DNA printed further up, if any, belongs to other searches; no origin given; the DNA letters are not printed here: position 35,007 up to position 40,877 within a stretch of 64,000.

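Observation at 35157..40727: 1856-aa TSP3 / LamG / PEGA-like / NHL protein encoded between the alignment-complex genes and the secretin: candidate pilus-associated adhesin or secreted cargo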

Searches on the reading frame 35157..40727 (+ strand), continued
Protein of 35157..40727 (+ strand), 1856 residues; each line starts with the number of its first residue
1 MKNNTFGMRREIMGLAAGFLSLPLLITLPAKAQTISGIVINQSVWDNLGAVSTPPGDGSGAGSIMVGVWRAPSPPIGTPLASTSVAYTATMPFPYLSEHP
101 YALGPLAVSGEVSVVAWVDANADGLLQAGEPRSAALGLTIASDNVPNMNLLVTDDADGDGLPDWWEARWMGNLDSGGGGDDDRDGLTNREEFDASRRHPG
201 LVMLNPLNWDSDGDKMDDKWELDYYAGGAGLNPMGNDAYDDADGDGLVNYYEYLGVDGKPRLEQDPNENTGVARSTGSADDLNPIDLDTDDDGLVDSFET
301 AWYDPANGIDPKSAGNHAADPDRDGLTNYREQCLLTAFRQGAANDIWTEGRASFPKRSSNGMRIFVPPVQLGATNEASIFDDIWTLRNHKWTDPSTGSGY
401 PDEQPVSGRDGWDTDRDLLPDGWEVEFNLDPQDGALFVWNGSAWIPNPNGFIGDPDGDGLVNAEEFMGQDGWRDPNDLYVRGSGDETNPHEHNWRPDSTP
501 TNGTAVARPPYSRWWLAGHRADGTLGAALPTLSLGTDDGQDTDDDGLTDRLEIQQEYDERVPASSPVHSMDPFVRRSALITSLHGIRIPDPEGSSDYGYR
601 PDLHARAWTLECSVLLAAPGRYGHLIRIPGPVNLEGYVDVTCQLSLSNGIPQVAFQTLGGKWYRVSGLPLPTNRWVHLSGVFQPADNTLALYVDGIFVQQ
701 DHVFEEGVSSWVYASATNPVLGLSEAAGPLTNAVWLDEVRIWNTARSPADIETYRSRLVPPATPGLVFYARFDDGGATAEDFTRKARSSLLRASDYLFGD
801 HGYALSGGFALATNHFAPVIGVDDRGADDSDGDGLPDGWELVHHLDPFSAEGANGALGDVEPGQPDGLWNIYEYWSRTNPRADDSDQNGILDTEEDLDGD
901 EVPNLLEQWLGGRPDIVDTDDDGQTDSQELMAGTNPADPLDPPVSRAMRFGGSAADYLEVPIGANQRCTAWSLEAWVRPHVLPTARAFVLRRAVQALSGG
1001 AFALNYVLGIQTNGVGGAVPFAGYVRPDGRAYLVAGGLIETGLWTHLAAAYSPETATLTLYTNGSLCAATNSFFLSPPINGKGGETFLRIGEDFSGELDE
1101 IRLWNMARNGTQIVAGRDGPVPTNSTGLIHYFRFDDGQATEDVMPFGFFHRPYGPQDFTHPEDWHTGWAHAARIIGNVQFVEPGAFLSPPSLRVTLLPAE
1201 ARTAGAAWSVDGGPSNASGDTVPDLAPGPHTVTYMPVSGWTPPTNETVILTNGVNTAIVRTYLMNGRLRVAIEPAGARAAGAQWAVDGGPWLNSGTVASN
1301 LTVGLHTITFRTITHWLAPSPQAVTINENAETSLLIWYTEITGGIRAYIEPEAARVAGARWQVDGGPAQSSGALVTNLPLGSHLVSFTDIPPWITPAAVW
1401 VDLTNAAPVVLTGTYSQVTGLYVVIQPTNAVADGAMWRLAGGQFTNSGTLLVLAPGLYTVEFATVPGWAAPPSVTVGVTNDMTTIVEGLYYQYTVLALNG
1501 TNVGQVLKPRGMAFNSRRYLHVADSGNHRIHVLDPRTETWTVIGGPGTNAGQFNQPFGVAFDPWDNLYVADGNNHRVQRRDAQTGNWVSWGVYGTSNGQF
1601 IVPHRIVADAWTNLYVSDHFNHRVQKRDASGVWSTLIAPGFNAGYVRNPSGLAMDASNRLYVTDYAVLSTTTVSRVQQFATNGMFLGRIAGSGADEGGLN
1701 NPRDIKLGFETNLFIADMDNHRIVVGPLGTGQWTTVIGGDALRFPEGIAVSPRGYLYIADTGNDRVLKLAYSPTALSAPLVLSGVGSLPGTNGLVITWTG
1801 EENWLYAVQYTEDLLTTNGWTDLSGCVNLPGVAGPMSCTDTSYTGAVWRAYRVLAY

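Call 89: find_encoding_contigs(protein=P0003, flank=10000, max_places=1)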
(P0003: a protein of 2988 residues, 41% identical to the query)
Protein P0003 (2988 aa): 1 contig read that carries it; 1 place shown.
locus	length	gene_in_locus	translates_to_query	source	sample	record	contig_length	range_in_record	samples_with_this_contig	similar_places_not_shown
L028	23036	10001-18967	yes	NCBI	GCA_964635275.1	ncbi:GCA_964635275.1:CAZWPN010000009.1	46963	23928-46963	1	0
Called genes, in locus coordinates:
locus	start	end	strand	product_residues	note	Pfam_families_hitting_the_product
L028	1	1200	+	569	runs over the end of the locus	PF05157:MshEN, PF00437:T2SSE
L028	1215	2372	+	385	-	PF00482:T2SSF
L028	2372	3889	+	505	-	PF00072:Response_reg, PF00158:Sigma54_activat, PF14532:Sigma54_activ_2, PF00004:AAA (weak), PF07728:AAA_5, PF25601:AAA_lid_14, PF02954:HTH_8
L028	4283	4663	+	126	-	PF07963:N_methyl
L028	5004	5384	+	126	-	PF07963:N_methyl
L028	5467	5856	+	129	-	PF07963:N_methyl (weak)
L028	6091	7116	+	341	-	-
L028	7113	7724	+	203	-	-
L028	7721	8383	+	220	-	PF10741:T2SSM_b (faint)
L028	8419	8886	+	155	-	-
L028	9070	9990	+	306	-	-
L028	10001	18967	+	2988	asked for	PF18884:TSP3_bac (faint), PF13385:Laminin_G_3, PF01436:NHL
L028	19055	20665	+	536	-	PF03958:Secretin_N, PF00263:Secretin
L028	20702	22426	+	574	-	-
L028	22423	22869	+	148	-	-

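Call 93: search_protein_families(library=pfam, proteins=[L003:3008-4276:+, L003:4871-6490:-, L003:6468-7706:-, L003:8303-9490:+, L027:9589-9990:+, L028:9070-9990:+], max_evalue=0.01)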
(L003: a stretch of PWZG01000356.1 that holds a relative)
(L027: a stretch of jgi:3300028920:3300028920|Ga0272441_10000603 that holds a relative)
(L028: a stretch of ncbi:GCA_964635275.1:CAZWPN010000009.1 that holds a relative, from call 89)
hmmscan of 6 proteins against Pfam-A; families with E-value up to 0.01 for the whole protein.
L003:3008-4276:+ (422 aa): 2 families
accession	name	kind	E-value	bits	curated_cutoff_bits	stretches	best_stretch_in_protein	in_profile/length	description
PF01408.29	GFO_IDH_MocA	-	7.1e-15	56.2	24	1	5-133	1-120/120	Oxidoreductase family, NAD-binding Rossmann fold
PF22725.1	GFO_IDH_MocA_C3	-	0.0078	16.6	27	0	142-272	2-120/124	GFO/IDH/MocA C-terminal domain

L003:4871-6490:- (539 aa): 4 families
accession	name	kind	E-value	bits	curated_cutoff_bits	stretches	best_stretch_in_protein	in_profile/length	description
PF00884.28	Sulfatase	-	1.8e-39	136.3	25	1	48-408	1-300/301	Sulfatase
PF16347.10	SGSH_C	-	1.7e-14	54.7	29.3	1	357-505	1-149/154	N-sulphoglucosamine sulphohydrolase, C-terminal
PF01663.27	Phosphodiest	-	9.1e-14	52.2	23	2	51-118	2-66/342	Type I phosphodiesterase / nucleotide pyrophosphatase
PF01676.23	Metalloenzyme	-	0.0064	16.5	24.3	0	311-407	163-248/252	Metalloenzyme superfamily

L003:6468-7706:- (412 aa): 1 family
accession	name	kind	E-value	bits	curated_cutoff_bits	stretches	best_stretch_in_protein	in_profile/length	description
PF01208.23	URO-D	-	3e-12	46.7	23.9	1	216-374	160-311/346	Uroporphyrinogen decarboxylase (URO-D)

L003:8303-9490:+ (395 aa): 1 family
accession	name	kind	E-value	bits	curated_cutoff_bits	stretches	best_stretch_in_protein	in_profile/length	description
PF01497.23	Peripla_BP_2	-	4.1e-11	43.2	27.5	1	143-325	61-231/235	Periplasmic binding protein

L027:9589-9990:+ (133 aa): 0 families

L028:9070-9990:+ (306 aa): 1 family
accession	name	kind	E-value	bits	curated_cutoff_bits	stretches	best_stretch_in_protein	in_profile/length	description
PF13573.12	SprB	-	0.0049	16.9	28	0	248-261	19-32/37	SprB repeat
